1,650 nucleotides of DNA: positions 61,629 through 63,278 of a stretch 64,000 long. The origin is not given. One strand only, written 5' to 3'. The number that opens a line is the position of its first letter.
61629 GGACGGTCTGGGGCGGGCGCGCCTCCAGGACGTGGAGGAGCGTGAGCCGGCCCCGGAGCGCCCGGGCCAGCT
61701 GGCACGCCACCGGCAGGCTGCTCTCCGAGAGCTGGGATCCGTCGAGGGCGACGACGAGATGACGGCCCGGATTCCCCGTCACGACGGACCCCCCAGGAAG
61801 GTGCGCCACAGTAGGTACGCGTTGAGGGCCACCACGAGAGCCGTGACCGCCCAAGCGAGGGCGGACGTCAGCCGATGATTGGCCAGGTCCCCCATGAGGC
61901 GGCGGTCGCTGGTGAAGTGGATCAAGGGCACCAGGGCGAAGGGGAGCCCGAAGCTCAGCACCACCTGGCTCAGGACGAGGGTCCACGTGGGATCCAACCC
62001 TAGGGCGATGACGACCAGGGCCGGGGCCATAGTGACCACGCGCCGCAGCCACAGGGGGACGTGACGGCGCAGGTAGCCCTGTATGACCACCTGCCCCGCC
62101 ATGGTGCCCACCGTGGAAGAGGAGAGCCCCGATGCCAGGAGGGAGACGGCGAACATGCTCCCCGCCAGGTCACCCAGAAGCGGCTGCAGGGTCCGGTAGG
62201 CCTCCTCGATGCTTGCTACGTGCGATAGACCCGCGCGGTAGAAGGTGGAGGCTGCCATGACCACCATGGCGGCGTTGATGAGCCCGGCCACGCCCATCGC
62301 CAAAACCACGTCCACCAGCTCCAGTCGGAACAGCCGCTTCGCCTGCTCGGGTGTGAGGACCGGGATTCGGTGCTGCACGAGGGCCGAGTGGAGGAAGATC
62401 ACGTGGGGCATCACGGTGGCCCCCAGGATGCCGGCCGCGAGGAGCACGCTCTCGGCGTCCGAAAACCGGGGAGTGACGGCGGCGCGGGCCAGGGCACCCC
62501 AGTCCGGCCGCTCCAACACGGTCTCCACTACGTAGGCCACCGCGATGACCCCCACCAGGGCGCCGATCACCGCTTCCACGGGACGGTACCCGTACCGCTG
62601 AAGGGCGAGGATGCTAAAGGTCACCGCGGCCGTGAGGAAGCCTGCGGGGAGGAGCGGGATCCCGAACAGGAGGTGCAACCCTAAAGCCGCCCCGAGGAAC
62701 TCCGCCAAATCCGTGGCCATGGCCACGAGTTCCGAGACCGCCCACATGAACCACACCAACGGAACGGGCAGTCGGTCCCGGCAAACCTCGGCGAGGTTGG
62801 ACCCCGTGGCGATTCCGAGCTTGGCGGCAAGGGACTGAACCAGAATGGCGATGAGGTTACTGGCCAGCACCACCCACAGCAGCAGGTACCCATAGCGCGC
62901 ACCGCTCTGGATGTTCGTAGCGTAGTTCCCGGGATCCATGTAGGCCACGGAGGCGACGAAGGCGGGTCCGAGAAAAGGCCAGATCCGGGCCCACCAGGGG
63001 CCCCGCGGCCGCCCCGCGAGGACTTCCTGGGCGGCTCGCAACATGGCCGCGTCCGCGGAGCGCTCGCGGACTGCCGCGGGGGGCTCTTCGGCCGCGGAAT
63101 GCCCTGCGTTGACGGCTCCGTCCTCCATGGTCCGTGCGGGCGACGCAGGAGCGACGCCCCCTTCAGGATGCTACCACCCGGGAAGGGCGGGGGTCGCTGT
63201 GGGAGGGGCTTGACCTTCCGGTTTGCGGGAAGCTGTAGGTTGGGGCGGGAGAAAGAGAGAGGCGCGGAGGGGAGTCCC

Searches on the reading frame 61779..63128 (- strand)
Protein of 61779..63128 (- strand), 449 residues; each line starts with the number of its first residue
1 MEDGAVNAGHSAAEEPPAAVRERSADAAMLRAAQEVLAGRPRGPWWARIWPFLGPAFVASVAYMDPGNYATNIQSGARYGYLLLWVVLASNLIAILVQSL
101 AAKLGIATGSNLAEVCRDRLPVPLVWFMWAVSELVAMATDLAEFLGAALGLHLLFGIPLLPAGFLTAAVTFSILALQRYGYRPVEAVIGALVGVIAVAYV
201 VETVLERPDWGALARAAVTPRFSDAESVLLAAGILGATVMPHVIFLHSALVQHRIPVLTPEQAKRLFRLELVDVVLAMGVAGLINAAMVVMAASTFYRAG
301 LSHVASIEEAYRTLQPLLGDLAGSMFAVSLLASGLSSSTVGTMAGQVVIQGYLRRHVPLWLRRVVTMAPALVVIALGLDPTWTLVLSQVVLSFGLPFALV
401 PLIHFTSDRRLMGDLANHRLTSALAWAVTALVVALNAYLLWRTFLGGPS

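Call 6: find_encoding_contigs(protein=window:61779-63128:-, flank=10000, max_places=6)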
Protein window:61779-63128:- (449 aa): 3 contigs read that carry it; 2 places shown.
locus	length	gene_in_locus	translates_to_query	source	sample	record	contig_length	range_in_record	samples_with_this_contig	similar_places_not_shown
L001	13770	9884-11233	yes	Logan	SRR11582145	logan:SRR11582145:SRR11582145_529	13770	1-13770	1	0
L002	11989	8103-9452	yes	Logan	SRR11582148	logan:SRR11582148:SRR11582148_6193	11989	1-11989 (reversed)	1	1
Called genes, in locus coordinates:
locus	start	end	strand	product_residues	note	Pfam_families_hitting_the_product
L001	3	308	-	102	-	?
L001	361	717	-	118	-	PF09851:SHOCT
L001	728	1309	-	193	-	-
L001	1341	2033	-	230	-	PF11139:SfLAP (weak)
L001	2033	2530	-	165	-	PF13473:Cupredoxin_1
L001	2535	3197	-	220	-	PF04945:YHS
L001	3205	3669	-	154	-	-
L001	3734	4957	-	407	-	PF00291:PALP, PF01842:ACT (faint)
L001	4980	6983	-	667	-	PF20154:LNT_N, PF00795:CN_hydrolase, PF02517:Rce1-like (weak)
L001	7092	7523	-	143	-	PF00376:MerR, PF13411:MerR_1, PF09278:MerR-DNA-bind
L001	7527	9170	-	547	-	PF00122:E1-E2_ATPase, PF00702:Hydrolase, PF12710:HAD (faint), PF08282:Hydrolase_3 (weak)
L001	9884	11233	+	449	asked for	PF01566:Nramp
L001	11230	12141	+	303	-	PF00582:Usp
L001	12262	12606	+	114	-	PF02641:DUF190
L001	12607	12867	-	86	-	PF02537:CRCB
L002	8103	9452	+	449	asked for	PF01566:Nramp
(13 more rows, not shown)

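Call 48: list_cluster_members(proteins=[P0002, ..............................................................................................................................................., window:61779-63128:-])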
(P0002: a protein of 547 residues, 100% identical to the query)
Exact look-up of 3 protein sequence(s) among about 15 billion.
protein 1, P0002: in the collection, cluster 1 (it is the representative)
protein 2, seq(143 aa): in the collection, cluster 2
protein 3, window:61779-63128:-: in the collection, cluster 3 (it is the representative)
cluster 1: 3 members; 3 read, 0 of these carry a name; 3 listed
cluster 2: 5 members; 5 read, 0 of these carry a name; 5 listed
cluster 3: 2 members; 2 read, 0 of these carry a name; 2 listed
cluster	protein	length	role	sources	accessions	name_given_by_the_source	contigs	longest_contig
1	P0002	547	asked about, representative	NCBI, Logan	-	-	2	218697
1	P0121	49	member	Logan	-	-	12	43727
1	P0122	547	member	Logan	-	-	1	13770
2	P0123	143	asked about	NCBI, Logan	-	-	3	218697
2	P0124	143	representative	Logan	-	-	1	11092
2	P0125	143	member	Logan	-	-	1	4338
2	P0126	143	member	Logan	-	-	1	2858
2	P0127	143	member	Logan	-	-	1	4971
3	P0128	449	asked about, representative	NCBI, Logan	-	-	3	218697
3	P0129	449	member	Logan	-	-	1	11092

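Call 49: find_encoding_contigs(protein=P0124, flank=6000, max_places=4)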
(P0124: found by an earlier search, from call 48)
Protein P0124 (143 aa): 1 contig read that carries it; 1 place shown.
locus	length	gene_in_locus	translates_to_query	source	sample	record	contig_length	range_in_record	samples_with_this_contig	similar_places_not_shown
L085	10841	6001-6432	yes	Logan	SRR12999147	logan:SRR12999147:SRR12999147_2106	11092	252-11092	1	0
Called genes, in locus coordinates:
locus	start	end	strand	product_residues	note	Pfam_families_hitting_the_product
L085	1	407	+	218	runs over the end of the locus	?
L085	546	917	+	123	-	PF02537:CRCB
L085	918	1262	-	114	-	PF02641:DUF190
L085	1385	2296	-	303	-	PF00582:Usp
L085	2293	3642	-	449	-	PF01566:Nramp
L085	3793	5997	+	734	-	PF00403:HMA, PF00122:E1-E2_ATPase, PF00702:Hydrolase, PF08282:Hydrolase_3 (weak)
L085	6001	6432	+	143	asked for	PF00376:MerR, PF13411:MerR_1, PF09278:MerR-DNA-bind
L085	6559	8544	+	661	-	PF20154:LNT_N, PF00795:CN_hydrolase, PF02517:Rce1-like (weak)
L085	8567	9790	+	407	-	PF00291:PALP, PF01842:ACT (faint)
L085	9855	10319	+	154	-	-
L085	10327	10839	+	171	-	?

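Call 50: find_encoding_contigs(protein=P0125, flank=6000, max_places=4)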
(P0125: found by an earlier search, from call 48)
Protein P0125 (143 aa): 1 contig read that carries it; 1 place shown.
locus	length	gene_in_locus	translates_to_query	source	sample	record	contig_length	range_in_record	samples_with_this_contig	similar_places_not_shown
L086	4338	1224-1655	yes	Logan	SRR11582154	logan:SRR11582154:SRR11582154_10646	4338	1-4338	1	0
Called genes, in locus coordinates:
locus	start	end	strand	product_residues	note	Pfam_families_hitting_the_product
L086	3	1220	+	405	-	?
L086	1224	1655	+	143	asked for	PF00376:MerR, PF13411:MerR_1, PF09278:MerR-DNA-bind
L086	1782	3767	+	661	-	PF20154:LNT_N, PF00795:CN_hydrolase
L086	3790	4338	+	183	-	?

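Call 51: find_encoding_contigs(protein=P0126, flank=6000, max_places=4)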
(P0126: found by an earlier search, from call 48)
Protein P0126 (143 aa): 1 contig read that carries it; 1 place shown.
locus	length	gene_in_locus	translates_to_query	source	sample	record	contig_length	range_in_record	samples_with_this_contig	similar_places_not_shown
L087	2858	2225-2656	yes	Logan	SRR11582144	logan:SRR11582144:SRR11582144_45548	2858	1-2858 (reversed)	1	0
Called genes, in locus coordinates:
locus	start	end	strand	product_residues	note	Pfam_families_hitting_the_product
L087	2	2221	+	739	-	?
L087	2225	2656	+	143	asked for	PF00376:MerR, PF13411:MerR_1, PF09278:MerR-DNA-bind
